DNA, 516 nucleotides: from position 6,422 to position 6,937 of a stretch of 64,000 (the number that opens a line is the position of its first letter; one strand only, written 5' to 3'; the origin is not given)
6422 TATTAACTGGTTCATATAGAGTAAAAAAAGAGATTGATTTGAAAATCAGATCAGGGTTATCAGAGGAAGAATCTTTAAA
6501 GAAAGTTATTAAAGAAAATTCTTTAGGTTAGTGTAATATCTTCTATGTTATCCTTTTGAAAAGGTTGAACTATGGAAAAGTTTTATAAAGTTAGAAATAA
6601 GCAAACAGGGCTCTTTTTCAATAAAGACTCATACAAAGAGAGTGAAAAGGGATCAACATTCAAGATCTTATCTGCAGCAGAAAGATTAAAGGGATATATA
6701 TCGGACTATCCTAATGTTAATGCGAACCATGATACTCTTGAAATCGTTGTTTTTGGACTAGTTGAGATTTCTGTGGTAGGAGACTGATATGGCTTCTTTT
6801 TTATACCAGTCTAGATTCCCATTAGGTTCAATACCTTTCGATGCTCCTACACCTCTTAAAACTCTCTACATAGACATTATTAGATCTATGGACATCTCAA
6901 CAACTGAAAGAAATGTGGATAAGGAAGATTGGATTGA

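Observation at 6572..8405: Translationally coupled small protein - ATP-grasp ligase - CxxCxGxG zinc-finger trio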

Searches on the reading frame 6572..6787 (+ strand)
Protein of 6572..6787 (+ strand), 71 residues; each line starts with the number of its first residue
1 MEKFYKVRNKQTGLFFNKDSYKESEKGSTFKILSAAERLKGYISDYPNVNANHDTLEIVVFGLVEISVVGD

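Call 3: search_protein_families(library=pfam, proteins=[window:6572-6787:+], max_evalue=0.1)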
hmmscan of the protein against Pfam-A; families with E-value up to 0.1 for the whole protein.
window:6572-6787:+ (71 aa): 2 families
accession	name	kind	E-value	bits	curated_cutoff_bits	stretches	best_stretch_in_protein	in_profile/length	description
PF14651.12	Lipocalin_7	-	0.05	14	25.4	1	17-71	67-117/128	Lipocalin / cytosolic fatty-acid binding protein family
PF09575.15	Spore_SspJ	-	0.082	13.7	25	0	13-27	2-16/47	Small spore protein J (Spore_SspJ)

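Call 4: search_protein_families(library=phrogs, proteins=[window:6572-6787:+], max_evalue=0.1)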
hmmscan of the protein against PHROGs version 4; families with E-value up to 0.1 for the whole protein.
window:6572-6787:+ (71 aa): 0 families

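Call 23: find_homologous_proteins(query=window:6572-6787:+, max_evalue=1)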
Query window:6572-6787:+ (71 aa): 1 proteins with E <= 1 among 1 candidates.
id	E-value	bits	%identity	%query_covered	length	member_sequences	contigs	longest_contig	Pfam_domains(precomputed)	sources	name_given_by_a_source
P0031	5.9e-39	148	100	100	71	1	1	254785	-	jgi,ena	-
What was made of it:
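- Tried and rejected: It returned only the protein itself (call 23).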

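Call 58: search_protein_families(library=padloc, proteins=[window:6572-6787:+], max_evalue=0.01)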
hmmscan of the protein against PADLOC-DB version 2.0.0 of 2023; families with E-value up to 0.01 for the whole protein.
window:6572-6787:+ (71 aa): 0 families

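Call 59: search_protein_families(library=ncbifam, proteins=[window:6572-6787:+], max_evalue=0.01)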
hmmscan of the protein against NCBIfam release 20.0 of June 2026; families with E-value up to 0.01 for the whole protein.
window:6572-6787:+ (71 aa): 0 families

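Call 60: search_protein_representatives(protein=window:6572-6787:+)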
Query: 71 residues. Proteins with E-value up to 0.001 (for the whole library): 7; up to 1e-10: 1; up to 1e-30: 1. The best 7 are listed.
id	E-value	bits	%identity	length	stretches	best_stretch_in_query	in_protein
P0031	1.9e-39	147.7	100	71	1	1-71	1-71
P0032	3.4e-08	49.2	46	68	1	3-69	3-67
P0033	5.7e-07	45.3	44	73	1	1-70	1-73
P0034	3.3e-06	42.9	42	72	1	4-69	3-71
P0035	1.7e-05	40.7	61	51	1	1-36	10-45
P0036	4.3e-05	39.4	53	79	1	1-70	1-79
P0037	2.4e-04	37.0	36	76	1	4-69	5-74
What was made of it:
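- Checked: It also has six small homologs (call 60), so it is a real gene.
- Tried and rejected: The apparent orphan status was overturned by the exhaustive phmmer search (call 60), so I dropped the idea that the ORF is spurious or an orphan.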

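Call 62: find_encoding_contigs(protein=P0032, flank=5000, max_places=3)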
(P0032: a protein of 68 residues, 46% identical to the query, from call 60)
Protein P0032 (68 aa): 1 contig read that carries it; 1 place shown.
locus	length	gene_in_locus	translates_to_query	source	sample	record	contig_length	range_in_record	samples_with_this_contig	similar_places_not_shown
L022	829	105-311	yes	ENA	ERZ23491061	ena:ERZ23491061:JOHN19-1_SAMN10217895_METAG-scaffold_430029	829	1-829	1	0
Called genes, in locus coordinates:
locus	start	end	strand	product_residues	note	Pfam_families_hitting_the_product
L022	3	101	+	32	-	?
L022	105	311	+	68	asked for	-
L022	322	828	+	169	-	?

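Call 64: find_encoding_contigs(protein=P0033, flank=5000, max_places=3)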
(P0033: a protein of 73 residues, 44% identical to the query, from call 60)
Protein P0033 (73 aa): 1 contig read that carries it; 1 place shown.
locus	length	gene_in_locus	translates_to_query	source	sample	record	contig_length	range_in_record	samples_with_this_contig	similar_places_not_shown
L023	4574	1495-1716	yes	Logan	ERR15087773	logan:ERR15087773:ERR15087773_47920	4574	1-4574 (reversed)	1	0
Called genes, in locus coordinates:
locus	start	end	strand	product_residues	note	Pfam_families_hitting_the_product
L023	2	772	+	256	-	?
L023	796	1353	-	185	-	-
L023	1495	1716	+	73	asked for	-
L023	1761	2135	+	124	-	-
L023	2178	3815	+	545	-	PF01368:DHH, PF02272:DHHA1, PF17768:RecJ_OB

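Call 66: find_encoding_contigs(protein=P0037, flank=5000, max_places=3)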
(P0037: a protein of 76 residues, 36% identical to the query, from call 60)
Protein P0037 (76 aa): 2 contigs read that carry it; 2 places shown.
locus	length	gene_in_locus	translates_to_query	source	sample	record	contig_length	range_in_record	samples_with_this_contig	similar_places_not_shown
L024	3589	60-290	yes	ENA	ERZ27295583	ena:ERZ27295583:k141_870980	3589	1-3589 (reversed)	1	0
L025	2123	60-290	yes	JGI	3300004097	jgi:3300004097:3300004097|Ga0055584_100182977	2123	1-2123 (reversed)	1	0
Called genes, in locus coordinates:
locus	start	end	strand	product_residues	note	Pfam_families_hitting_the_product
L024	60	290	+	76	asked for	-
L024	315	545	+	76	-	-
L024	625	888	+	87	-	-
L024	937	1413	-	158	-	-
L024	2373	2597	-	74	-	-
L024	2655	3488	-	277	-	PF01725:Ham1p_like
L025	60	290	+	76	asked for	-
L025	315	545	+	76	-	-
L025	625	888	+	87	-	-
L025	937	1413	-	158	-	-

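Call 67: find_related_loci(query=A3, collection=viral_contigs, flank=4000)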
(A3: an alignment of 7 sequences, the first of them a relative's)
Query A3 (71 aa) in viral_contigs; peptide patterns used: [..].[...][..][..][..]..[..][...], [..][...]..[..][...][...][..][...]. (x = any residue, [..] = any of these).
374 stretches matched a pattern; 6 encode a relative of the query (tblastn E <= 1e-3); 6 distinct loci.
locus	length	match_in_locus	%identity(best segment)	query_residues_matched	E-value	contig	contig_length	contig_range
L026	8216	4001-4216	39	2-65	5e-8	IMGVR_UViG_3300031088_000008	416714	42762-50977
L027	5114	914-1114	34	3-69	1e-6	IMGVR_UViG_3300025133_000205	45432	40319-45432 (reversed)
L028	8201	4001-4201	34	3-69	1e-6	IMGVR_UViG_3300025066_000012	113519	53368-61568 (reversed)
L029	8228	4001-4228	36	1-68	1e-6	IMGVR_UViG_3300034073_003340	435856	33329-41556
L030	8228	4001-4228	35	1-68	3e-6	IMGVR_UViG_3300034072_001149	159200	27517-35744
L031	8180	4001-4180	38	5-68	5e-6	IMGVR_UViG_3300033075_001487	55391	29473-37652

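Call 72: search_protein_families(library=phrogs, proteins=[P0033, P0037, P0036], max_evalue=0.01)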
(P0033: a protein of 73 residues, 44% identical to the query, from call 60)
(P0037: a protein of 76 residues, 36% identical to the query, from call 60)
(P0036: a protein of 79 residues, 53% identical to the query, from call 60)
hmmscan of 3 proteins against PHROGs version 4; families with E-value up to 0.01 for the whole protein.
P0033 (73 aa): 0 families

P0037 (76 aa): 0 families

P0036 (79 aa): 0 families
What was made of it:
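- Tried and rejected: No hits (call 72).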

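Call 76: predict_structure(alignment_id=A3)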
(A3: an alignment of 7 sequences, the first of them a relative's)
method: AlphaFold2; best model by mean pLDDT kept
length: 71 residues; sequences in the alignment: 7
mean_pLDDT: 73.8   pTM: 0.58
mean pLDDT of the five models: 73.8, 73.7, 71.8, 69.4, 63.2
residues with pLDDT >= 90: 0; 70-90: 45; 50-70: 24; < 50: 2
segments of 3 or more residues with pLDDT < 50: none
pLDDT, mean of each block of 10 residues (from residue 1): 78 75 65 83 76 82 60 46
secondary structure, 60 per line:
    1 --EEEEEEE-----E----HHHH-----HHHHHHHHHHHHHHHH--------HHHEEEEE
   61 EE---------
elements in order: E3-9 H20-23 H29-44 E56-62
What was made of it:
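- On Graspetide RiPP system: The 71-aa protein is a conserved folded domain (β-β-α-β model, call 76).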

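Call 79: fold_search(model_id=the predicted structure, library=pdb)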
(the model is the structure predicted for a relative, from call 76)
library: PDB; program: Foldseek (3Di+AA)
matches with E <= 10: 24; with E <= 0.001: 0
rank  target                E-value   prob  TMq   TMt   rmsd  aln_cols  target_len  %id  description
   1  5aun_A                7.3e-01  0.15  0.35  0.22   6.9        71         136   11  Crystal structure of the HypAB-Ni complex (released 2015-06-24)
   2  5aup_H                2.1e+00  0.07  0.32  0.20   7.1        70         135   11  Crystal structure of the HypAB complex (released 2015-06-24)
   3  5ylz_q                3.4e+00  0.08  0.34  0.23   4.5        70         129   11  Cryo-EM Structure of the Post-catalytic Spliceosome from Saccharomyces cerevisiae at 3.6 angstrom (released 2018-07-18)
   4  5gm6_q                3.4e+00  0.08  0.34  0.10   4.5        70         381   11  Cryo-EM structure of the activated spliceosome (Bact complex) at 3.5 angstrom resolution (released 2016-09-21)
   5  5gmk_q                3.4e+00  0.08  0.34  0.09   4.5        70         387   11  Cryo-EM structure of the Catalytic Step I spliceosome (C complex) at 3.4 angstrom resolution (released 2016-08-17)
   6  9bvk_A                3.9e+00  0.06  0.33  0.06   5.1        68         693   15  Vitamin K-dependent gamma-carboxylase with factor IX propeptide and glutamate-rich region and with vitamin K hydroquin (released 2025-01-22)
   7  5x5r_B                3.9e+00  0.02  0.22  0.10   8.1        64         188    8  Crystal structure of a hydrolase from Listeria innocua (released 2018-02-21)
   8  9l20_A                4.5e+00  0.04  0.31  0.05   5.7        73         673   14  cryo-EM structure of Vitamin K-dependent gamma-carboxylase complexed with anisindione (released 2025-10-22)
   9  9l6r_A                4.8e+00  0.05  0.34  0.06   4.7        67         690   13  double-mutant (K217A & K218A) Vitamin K-dependent gamma-carboxylase in complex with Coagulation factor IX and vitamin  (released 2025-10-08)
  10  3h25_A                5.5e+00  0.10  0.40  0.18   3.5        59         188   15  Crystal structure of the catalytic domain of primase Repb' in complex with initiator DNA (released 2009-04-28)
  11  2ki3_MODEL_1_A        6.3e+00  0.04  0.34  0.23   7.0        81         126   12  Structural and biochemical characterization of FK506 binding domain from Plasmodium vivax (released 2010-04-14)
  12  3k07                  6.3e+00  0.02  0.23  0.03  11.0        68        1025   16  Crystal structure of CusA (released 2010-09-22)
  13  9c39_C                6.8e+00  0.08  0.27  0.15   3.4        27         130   22  Bacteriophage Sf14 neck C6 reconstruction (released 2025-02-05)
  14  3egr_B                6.8e+00  0.04  0.33  0.36   6.8        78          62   15  CRYSTAL STRUCTURE OF A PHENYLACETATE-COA OXYGENASE SUBUNIT PAAB (REUT_A2307) FROM RALSTONIA EUTROPHA JMP134 AT 2.65 A  (released 2008-09-30)
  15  9l6s_A                6.8e+00  0.02  0.28  0.06   5.8        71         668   15  double-mutant (K217A & K218A) Vitamin K-dependent gamma-carboxylase in complex with coagulation factors X and vitamin  (released 2025-10-08)
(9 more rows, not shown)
